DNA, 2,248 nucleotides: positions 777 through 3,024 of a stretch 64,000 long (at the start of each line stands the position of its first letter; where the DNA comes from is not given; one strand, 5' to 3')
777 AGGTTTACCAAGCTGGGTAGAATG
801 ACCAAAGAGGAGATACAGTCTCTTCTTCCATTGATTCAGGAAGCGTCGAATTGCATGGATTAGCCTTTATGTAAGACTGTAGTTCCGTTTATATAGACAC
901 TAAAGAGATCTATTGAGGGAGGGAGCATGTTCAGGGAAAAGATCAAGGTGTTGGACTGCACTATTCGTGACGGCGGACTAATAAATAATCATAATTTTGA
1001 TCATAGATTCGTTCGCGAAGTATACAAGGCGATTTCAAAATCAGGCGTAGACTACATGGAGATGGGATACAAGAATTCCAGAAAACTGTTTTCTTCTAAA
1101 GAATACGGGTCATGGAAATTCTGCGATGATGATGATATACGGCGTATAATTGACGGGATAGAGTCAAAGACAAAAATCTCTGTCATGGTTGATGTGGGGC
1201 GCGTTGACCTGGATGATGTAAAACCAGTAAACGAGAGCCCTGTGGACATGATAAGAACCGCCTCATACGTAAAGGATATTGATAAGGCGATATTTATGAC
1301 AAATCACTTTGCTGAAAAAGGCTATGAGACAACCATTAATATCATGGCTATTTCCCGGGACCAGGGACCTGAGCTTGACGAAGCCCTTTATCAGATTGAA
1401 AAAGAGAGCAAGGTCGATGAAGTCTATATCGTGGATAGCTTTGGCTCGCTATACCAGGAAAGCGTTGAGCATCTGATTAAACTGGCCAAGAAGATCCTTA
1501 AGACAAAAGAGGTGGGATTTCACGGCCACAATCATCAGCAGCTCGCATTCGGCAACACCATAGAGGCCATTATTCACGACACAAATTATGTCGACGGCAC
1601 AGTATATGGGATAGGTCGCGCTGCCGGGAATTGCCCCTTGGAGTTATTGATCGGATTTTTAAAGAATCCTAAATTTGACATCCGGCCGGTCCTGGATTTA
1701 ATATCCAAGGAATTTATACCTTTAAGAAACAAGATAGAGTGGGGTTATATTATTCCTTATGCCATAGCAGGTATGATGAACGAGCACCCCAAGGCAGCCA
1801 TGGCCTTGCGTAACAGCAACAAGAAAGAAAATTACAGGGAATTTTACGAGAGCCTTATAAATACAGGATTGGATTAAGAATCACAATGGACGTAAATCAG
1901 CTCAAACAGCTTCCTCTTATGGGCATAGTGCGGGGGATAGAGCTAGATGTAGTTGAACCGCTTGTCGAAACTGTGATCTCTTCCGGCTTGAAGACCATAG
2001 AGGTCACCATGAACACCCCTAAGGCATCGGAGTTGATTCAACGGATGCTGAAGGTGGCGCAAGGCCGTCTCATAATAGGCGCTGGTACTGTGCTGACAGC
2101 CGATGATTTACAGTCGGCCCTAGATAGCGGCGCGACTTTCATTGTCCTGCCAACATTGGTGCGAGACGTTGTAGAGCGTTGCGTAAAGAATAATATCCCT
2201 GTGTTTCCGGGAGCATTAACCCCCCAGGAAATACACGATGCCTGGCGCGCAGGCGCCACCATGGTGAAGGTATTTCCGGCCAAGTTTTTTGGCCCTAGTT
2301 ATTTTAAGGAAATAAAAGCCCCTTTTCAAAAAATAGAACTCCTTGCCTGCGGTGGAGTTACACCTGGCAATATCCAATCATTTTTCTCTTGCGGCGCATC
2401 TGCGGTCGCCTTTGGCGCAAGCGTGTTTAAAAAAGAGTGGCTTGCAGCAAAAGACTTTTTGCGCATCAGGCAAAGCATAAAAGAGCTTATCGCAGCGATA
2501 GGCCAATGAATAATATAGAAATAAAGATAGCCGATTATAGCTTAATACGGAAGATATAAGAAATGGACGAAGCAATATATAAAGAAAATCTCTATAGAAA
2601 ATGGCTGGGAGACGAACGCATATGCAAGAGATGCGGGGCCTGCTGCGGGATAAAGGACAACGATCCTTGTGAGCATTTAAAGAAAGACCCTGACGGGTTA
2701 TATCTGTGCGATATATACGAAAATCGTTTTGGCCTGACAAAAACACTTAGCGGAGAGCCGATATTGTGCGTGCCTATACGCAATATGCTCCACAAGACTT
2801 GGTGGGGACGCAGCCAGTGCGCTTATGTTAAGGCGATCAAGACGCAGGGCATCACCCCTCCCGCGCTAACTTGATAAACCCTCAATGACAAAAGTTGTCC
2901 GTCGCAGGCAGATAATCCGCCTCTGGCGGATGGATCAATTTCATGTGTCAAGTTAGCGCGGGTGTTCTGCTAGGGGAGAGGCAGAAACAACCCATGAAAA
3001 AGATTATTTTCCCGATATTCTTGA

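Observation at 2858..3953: Dyad-symmetric 56-bp inverted repeats plus outer half-sites bracketing two small secreted-protein genes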

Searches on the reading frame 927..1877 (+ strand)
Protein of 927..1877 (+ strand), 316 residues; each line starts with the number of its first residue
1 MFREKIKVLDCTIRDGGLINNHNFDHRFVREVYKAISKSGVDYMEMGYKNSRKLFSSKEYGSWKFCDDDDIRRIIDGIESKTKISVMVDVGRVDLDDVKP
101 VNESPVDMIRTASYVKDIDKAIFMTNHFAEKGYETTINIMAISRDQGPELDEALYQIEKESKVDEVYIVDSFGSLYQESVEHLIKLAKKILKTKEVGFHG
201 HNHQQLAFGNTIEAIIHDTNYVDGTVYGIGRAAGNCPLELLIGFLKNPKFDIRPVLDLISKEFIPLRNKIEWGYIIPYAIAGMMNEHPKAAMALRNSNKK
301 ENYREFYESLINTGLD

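Call 17: find_encoding_contigs(protein=window:927-1877:+, flank=10000, max_places=10)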
Protein window:927-1877:+ (316 aa): no gene with exactly this product is on record in the collection.

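Call 27: search_protein_families(library=pfam, proteins=[window:927-1874:+], max_evalue=0.1)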
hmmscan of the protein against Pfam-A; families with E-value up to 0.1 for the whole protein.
window:927-1874:+ (316 aa): 1 family
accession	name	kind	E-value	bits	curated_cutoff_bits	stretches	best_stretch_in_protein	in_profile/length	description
PF00682.25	HMGL-like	-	7.3e-20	71.9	29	1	5-249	1-243/260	HMGL-like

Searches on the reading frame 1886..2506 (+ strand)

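Call 27: search_protein_families(library=pfam, proteins=[window:1886-2506:+], max_evalue=0.1)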
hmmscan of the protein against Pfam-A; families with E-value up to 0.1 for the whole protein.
window:1886-2506:+ (207 aa): 5 families
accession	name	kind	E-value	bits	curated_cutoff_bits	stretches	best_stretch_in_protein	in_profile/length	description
PF01081.25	Aldolase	-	3.6e-41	141.2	27.8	1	4-196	3-195/196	KDPG and KHG aldolase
PF01180.27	DHO_dh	-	1.7e-08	34.5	27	0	45-90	224-270/291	Dihydroorotate dehydrogenase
PF02581.23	TMP-TENI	-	0.00011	22.1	27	1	125-176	127-176/180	Thiamine monophosphate synthase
PF04309.18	G3P_antiterm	-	0.0056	16.5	27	0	49-86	129-165/173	Glycerol-3-phosphate responsive antiterminator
PF17154.10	GAPES3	-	0.08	13.3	27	0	20-110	16-93/121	Gammaproteobacterial periplasmic sensor domain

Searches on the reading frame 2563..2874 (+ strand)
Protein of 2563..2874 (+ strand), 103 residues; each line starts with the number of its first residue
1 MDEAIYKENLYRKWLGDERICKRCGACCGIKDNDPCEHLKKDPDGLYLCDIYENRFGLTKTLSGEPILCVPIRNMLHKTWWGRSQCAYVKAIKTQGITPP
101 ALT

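Call 12: find_encoding_contigs(protein=window:2563-2874:+, flank=10000, max_places=10)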
Protein window:2563-2874:+ (103 aa): no gene with exactly this product is on record in the collection.

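Call 19: find_homologous_proteins(query=window:2563-2871:+)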
Query window:2563-2871:+ (103 aa): 36 proteins with E <= 0.001 among 36 candidates.
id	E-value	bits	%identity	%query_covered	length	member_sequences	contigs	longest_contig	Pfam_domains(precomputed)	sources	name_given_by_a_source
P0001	6.6e-69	247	100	100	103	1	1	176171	-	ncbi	ncbi:hypothetical protein ACFL0P_00275 [Candidatus Omnitrophota bacterium]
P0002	6.4e-40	153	85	70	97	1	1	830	-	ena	-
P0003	1.1e-39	153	69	85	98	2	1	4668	-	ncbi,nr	ncbi:MAG: hypothetical protein KAU58_00105 [Candidatus Omnitrophica bacterium]|nr:hypothetical prote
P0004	1.1e-39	153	67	90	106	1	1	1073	-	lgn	-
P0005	1.3e-39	152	71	87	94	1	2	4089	-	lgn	-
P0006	3.3e-39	151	65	92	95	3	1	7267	-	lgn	-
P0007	1.5e-38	149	67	87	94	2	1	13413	-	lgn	-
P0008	5.4e-38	147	68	90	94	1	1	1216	-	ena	-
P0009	8.5e-38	147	66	90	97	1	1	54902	-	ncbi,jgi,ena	ncbi:MAG: hypothetical protein WC569_02320 [Candidatus Omnitrophota bacterium]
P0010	1.1e-37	146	68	87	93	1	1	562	-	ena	-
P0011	1.6e-37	146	65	91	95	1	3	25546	-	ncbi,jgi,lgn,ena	-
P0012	2.2e-37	145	62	94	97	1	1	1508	-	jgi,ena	-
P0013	2.3e-37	145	65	89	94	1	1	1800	-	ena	-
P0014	3.2e-37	145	68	87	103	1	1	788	-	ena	-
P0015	5.8e-37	144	66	90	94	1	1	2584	-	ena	-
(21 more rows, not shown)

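Call 20: find_encoding_contigs(protein=P0001, flank=10000, max_places=5)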
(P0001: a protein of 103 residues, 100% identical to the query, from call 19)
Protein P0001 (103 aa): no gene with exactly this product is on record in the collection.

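Call 22: find_encoding_contigs(protein=P0009, flank=6000, max_places=3)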
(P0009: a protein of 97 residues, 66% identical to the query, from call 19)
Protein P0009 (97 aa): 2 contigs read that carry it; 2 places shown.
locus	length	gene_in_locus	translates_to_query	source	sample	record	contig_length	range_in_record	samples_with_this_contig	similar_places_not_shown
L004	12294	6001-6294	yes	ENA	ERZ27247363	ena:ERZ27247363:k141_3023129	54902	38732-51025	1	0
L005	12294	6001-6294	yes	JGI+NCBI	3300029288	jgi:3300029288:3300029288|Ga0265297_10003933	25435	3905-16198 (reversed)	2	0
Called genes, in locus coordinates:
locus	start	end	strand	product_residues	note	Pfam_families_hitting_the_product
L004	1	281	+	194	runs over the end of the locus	PF13650:Asp_protease_2, PF13975:gag-asp_proteas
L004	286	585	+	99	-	PF13248:Zn_ribbon_3 (weak)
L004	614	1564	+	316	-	PF00682:HMGL-like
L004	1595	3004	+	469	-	PF00989:PAS, PF08448:PAS_4 (faint), PF08348:PAS_6 (weak), PF13426:PAS_9, PF00512:HisKA, PF02518:HATPase_c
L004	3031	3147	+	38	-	-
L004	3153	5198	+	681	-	PF00672:HAMP, PF00512:HisKA, PF02518:HATPase_c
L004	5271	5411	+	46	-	-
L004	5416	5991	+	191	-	PF02525:Flavodoxin_2, PF03358:FMN_red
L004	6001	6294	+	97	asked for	-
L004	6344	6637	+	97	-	PF02604:PhdYeFM_antitox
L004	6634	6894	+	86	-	PF05016:ParE_toxin, PF15781:ParE-like_toxin (weak)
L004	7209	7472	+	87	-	-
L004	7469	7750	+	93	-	-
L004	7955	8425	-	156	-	-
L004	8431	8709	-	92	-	-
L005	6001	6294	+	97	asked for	-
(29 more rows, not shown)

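Call 23: find_encoding_contigs(protein=P0003, flank=6000, max_places=3)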
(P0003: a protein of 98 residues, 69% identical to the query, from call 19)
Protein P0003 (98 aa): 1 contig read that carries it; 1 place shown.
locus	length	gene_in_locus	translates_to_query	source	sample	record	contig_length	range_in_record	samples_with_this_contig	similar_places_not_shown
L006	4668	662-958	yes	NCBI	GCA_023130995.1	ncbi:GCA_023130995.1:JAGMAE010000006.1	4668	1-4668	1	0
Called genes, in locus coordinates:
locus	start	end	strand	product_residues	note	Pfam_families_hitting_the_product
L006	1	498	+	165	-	?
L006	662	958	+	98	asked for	-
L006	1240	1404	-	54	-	PF01402:RHH_1 (weak)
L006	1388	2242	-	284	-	PF14528:LAGLIDADG_3 (weak)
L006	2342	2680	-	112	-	PF02001:DUF134, PF08281:Sigma70_r4_2 (weak)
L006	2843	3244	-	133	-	PF00293:NUDIX, PF14815:NUDIX_4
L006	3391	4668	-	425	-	?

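Call 27: search_protein_families(library=pfam, proteins=[window:2563-2871:+], max_evalue=0.1)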
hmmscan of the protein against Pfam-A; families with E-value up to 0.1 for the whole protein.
window:2563-2871:+ (103 aa): 1 family
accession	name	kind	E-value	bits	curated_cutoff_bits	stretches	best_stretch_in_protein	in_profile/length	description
PF03692.20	CxxCxxCC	-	0.092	13.9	23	0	32-66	42-63/85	Putative zinc- or iron-chelating domain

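Call 36: find_encoding_contigs(protein=P0002, flank=5000, max_places=5)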
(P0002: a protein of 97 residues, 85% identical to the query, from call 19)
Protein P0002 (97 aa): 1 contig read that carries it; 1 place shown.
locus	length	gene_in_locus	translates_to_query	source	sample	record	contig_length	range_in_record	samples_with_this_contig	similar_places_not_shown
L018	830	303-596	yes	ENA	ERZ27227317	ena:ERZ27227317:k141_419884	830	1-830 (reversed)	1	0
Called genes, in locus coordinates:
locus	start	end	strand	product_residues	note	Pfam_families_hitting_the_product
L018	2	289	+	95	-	?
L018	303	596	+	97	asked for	-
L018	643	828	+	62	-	?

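Call 67: search_protein_families(library=ncbifam, proteins=[window:2563-2871:+], max_evalue=0.01)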
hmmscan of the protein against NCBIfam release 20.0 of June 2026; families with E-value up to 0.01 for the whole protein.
window:2563-2871:+ (103 aa): 1 family
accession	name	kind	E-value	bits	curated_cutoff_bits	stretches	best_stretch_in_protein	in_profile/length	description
NF003504.0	PRK05170.2-2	equivalog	0.0006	19.8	150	1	18-94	17-94/104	YcgN family cysteine cluster protein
